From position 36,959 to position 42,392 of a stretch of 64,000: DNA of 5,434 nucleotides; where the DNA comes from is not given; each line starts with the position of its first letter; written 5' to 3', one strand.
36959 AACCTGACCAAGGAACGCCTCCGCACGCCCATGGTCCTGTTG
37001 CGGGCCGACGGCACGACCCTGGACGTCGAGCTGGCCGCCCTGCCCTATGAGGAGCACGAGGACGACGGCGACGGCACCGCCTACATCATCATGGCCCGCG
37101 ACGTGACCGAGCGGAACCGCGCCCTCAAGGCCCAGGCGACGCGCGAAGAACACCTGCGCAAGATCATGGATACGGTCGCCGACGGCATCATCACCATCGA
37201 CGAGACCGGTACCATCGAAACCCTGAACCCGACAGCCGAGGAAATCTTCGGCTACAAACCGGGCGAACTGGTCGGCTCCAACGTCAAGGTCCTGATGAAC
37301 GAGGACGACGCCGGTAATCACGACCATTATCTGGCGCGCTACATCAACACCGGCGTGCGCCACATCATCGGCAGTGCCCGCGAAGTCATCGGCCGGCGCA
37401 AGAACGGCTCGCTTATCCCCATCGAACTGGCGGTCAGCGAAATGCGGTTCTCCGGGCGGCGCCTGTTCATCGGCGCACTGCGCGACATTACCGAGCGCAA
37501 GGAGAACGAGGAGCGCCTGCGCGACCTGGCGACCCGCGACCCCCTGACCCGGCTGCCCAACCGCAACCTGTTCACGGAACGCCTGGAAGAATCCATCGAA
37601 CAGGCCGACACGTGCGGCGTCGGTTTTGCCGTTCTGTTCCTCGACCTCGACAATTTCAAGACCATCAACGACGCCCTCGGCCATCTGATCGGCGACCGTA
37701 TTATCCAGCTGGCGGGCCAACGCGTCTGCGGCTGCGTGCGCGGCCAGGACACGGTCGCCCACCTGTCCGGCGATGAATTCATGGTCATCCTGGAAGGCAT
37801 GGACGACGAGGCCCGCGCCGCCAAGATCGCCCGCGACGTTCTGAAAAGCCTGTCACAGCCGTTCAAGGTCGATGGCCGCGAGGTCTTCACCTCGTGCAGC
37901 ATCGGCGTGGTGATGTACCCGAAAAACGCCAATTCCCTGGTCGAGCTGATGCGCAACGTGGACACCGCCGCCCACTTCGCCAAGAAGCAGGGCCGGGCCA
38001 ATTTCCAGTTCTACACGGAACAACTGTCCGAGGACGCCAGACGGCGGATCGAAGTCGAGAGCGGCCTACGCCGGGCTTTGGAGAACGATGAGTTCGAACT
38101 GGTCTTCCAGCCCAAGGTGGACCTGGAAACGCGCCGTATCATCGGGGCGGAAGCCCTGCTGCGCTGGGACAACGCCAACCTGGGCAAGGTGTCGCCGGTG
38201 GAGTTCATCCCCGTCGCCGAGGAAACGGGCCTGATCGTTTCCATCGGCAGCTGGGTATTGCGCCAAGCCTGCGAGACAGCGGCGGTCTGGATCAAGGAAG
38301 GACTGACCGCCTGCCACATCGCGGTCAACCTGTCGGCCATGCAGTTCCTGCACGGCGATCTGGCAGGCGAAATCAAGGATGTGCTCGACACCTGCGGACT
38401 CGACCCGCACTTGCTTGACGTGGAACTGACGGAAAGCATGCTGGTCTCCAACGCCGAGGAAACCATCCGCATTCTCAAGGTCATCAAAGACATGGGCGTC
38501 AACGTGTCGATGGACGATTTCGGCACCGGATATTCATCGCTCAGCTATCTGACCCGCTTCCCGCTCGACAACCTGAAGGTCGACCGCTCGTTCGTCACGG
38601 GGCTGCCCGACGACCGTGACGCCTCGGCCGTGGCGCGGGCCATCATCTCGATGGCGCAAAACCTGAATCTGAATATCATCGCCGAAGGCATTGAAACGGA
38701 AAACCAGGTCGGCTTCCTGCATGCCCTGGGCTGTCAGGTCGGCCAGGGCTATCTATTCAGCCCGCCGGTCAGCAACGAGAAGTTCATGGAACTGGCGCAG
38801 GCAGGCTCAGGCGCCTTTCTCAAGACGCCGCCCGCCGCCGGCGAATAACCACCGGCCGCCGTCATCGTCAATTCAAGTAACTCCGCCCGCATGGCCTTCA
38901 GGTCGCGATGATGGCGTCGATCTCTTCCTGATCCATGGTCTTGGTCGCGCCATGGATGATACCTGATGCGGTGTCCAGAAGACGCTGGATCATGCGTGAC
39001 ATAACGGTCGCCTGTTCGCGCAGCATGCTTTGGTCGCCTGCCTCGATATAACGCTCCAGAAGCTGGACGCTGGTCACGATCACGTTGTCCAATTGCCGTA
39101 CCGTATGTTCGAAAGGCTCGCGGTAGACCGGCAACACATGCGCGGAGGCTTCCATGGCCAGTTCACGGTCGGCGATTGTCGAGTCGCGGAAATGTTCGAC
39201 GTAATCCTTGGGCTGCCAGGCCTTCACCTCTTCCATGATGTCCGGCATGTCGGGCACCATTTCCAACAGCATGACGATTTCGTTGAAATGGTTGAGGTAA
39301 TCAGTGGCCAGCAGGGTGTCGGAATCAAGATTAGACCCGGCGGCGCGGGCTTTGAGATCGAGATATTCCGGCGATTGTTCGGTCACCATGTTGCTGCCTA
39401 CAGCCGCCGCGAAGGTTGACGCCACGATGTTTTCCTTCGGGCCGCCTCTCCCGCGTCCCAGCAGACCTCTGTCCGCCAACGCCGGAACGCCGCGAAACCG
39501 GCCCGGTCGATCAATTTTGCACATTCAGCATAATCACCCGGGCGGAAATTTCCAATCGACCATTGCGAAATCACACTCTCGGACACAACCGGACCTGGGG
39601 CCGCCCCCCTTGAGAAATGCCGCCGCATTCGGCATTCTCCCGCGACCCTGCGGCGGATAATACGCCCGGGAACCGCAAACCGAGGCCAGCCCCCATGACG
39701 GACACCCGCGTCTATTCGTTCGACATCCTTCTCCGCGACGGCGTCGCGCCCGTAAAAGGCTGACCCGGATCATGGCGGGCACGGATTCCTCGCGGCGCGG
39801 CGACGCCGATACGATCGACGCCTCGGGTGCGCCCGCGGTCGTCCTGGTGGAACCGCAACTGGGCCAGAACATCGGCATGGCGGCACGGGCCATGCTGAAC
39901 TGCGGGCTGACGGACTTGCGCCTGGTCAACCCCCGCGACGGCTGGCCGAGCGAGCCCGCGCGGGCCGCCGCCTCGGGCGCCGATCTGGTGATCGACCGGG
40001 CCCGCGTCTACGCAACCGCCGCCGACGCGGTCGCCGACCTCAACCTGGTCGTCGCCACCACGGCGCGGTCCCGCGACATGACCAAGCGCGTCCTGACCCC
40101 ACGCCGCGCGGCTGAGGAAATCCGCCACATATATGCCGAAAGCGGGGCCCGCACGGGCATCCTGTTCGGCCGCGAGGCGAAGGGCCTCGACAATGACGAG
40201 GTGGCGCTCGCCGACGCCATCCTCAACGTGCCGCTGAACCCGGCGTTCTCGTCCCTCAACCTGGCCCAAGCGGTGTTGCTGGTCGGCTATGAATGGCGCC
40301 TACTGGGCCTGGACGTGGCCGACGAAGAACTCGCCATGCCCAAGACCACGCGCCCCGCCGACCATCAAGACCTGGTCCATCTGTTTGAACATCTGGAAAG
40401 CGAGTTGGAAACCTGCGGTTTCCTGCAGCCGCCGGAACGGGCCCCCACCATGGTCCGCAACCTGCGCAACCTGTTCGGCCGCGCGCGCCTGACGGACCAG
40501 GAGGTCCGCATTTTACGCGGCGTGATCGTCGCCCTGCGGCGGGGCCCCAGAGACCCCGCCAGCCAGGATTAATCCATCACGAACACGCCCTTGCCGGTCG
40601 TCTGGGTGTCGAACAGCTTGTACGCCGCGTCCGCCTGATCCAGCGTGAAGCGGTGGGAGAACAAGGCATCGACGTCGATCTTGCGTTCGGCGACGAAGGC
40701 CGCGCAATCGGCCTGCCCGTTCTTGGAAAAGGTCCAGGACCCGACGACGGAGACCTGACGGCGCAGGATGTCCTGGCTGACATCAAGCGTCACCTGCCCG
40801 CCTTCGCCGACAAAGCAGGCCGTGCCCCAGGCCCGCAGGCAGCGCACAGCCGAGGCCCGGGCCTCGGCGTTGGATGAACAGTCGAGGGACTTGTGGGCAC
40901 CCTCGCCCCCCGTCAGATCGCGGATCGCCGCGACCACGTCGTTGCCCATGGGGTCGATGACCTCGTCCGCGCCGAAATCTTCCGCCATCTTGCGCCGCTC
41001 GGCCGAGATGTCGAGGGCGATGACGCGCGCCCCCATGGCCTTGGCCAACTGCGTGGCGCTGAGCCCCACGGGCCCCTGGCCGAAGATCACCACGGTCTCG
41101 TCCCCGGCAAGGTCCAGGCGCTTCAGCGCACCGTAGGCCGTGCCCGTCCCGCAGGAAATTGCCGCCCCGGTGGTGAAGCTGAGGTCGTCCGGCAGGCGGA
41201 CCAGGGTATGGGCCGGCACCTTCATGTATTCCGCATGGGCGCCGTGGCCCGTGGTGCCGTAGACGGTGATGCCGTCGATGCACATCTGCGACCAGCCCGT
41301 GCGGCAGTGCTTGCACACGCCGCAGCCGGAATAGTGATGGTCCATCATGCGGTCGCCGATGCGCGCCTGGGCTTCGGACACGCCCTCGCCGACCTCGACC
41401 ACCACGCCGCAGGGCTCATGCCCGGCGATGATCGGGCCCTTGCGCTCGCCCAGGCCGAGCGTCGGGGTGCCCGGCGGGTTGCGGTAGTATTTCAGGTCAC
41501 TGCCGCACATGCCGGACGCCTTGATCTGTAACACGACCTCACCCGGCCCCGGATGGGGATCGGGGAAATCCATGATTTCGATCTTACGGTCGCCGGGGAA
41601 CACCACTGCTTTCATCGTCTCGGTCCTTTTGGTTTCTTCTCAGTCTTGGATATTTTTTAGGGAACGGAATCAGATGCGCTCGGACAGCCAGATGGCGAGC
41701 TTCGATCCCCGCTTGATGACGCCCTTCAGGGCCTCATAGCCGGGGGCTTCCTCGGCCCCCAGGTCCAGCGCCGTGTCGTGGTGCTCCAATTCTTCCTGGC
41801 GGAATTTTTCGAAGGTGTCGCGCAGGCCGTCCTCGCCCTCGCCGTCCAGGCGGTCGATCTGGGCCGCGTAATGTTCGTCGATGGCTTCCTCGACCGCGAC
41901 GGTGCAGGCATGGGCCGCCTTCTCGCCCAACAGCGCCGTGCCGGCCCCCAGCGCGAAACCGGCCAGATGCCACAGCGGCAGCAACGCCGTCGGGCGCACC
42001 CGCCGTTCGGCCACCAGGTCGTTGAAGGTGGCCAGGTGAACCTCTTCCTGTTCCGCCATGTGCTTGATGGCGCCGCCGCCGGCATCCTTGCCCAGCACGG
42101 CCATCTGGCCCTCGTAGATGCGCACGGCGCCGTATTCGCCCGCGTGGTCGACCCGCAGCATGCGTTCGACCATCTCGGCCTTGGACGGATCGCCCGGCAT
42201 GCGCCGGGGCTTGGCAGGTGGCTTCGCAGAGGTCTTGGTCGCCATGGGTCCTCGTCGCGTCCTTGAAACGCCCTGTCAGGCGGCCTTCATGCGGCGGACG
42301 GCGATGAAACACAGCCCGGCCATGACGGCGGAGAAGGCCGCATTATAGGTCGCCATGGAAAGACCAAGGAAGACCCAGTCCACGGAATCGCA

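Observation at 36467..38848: PleC/DivJ-type phosphotransfer domain without a kinase, wired directly to a diguanylate cyclase/phosphodiesterase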

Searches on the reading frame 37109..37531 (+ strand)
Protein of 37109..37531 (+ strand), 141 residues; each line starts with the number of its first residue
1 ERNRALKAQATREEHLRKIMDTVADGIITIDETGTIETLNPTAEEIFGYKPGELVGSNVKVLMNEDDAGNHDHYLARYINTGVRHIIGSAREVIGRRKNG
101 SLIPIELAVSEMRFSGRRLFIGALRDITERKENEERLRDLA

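Call 60: search_solved_structures(query=window:37109-37531:+, max_evalue=0.00001, show_alignments=2)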
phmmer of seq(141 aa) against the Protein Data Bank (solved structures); distinct sequences matched with E-value up to 0.00001: 16.
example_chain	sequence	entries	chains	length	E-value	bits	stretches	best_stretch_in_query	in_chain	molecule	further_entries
8js5_A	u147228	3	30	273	3.8e-31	111.1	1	8-140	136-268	Sensor protein FixL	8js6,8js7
1dp6_A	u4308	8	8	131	1.8e-30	108.9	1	12-140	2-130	FIXL PROTEIN | SENSOR PROTEIN FIXL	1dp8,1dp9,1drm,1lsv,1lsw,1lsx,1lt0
1y28_A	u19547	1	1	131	1.3e-29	106.2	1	12-140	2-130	Sensor protein fixL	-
2cmn_A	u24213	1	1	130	1.9e-29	105.6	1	12-140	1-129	SENSOR PROTEIN FIXL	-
1d06_A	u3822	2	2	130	1.6e-28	102.6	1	11-128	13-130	nitrogen fixation regulatory protein fixL | FIXL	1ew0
1xj4_A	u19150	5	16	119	4.9e-26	94.6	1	22-140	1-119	Sensor protein fixL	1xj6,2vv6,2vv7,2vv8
1xj2_A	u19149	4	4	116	3.9e-25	91.7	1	25-140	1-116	Sensor protein fixL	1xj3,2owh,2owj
1v9y_A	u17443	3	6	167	4.7e-12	49.3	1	25-140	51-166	Heme pas sensor protein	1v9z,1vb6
9cdr_A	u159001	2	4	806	1.3e-11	47.9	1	26-140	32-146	Oxygen sensor protein DosP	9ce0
9cmf_A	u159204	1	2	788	1.4e-11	47.8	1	26-140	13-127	Oxygen sensor protein DosP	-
1s66_L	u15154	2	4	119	4.1e-11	46.3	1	26-127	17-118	Hypothetical protein yddU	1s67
9bgv_A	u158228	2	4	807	9.4e-11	45.1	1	26-140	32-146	Oxygen sensor protein DosP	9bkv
9clo_A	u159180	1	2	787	9.5e-11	45.1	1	26-140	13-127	Oxygen sensor protein DosP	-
10jx_A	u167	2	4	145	1.6e-10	44.4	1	18-127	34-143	Multi-sensor signal transduction histidine kinase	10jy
9wex_A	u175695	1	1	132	6e-07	32.8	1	12-135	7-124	Sensor histidine kinase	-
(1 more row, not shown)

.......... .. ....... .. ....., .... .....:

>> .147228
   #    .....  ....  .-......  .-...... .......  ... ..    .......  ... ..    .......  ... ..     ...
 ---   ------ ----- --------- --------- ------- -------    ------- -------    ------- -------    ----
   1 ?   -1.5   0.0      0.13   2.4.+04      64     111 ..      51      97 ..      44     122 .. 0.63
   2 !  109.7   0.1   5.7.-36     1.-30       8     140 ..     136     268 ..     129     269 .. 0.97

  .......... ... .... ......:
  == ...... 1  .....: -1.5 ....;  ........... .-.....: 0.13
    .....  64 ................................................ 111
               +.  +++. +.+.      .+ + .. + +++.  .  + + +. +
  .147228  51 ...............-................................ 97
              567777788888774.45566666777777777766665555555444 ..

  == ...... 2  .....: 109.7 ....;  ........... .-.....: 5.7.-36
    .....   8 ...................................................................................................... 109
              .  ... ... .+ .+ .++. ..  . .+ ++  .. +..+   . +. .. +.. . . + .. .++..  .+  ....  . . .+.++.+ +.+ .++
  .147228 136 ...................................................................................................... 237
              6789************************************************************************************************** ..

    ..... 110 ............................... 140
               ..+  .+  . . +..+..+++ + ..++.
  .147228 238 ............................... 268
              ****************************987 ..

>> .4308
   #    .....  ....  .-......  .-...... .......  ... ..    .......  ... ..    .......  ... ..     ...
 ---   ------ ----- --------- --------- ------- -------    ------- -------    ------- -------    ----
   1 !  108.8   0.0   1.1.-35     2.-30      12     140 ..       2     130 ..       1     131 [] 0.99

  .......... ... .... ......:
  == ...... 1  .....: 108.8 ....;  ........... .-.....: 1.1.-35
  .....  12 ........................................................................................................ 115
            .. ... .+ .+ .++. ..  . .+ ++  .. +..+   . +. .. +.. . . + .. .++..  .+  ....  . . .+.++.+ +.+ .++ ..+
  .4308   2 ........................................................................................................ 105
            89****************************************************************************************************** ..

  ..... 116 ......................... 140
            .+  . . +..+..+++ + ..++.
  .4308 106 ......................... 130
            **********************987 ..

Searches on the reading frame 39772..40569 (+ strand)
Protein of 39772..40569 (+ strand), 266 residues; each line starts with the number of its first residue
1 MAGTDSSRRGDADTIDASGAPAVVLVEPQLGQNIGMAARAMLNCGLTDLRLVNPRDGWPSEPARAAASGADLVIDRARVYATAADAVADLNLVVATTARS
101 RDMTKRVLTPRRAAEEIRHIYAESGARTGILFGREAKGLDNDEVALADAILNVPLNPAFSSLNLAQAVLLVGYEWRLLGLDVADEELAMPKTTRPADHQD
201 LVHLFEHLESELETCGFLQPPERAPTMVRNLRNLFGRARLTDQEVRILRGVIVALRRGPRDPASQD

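Call 17: search_protein_families(library=pfam, proteins=[window:39772-40569:+], max_evalue=0.001)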
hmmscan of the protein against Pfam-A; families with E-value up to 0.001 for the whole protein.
window:39772-40569:+ (266 aa): 1 family
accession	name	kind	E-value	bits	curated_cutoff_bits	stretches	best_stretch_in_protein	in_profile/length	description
PF00588.24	SpoU_methylase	-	4.4e-23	82.4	29.7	1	22-173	3-142/142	SpoU rRNA Methylase family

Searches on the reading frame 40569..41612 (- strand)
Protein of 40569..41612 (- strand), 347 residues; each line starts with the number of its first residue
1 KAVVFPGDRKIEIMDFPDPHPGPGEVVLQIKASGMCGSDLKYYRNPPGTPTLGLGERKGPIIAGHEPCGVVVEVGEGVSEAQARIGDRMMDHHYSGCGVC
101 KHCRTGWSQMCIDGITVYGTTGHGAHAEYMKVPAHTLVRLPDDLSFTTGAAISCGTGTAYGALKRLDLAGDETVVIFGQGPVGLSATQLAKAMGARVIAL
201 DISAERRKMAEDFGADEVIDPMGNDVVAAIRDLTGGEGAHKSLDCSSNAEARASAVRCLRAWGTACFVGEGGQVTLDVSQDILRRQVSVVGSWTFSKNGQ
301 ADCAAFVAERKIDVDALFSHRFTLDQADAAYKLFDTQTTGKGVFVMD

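Call 17: search_protein_families(library=pfam, proteins=[window:40569-41612:-], max_evalue=0.001)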
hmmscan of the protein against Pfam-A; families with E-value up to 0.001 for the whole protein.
window:40569-41612:- (347 aa): 5 families
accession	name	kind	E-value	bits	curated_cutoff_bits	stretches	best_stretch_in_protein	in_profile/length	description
PF00107.32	ADH_zinc_N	-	1.5e-31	109.4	31.8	1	181-302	1-119/129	Zinc-binding dehydrogenase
PF08240.17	ADH_N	-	7.3e-25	87.7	23.5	1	22-142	1-104/104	Alcohol dehydrogenase GroES-like domain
PF01262.27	AlaDh_PNT_C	-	1.5e-07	31.5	23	1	155-217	15-75/214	Alanine dehydrogenase/PNT, C-terminal domain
PF13602.12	ADH_zinc_N_2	-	2e-06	29.2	27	1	213-341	1-131/134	Zinc-binding dehydrogenase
PF02826.25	2-Hacid_dh_C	-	0.00053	19.8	25.1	1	171-215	36-80/178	D-isomer specific 2-hydroxyacid dehydrogenase, NAD binding domain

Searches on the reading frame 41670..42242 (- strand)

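Call 17: search_protein_families(library=pfam, proteins=[window:41670-42242:-], max_evalue=0.001)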
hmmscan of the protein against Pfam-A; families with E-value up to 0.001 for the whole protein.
window:41670-42242:- (190 aa): 2 families
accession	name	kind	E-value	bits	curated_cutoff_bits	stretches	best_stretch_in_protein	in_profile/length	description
PF03232.19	COQ7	-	2.4e-66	223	23.5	1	24-187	2-169/169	Ubiquinone biosynthesis protein COQ7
PF02915.23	Rubrerythrin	-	0.00018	22.3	22.8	1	34-160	8-135/137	Rubrerythrin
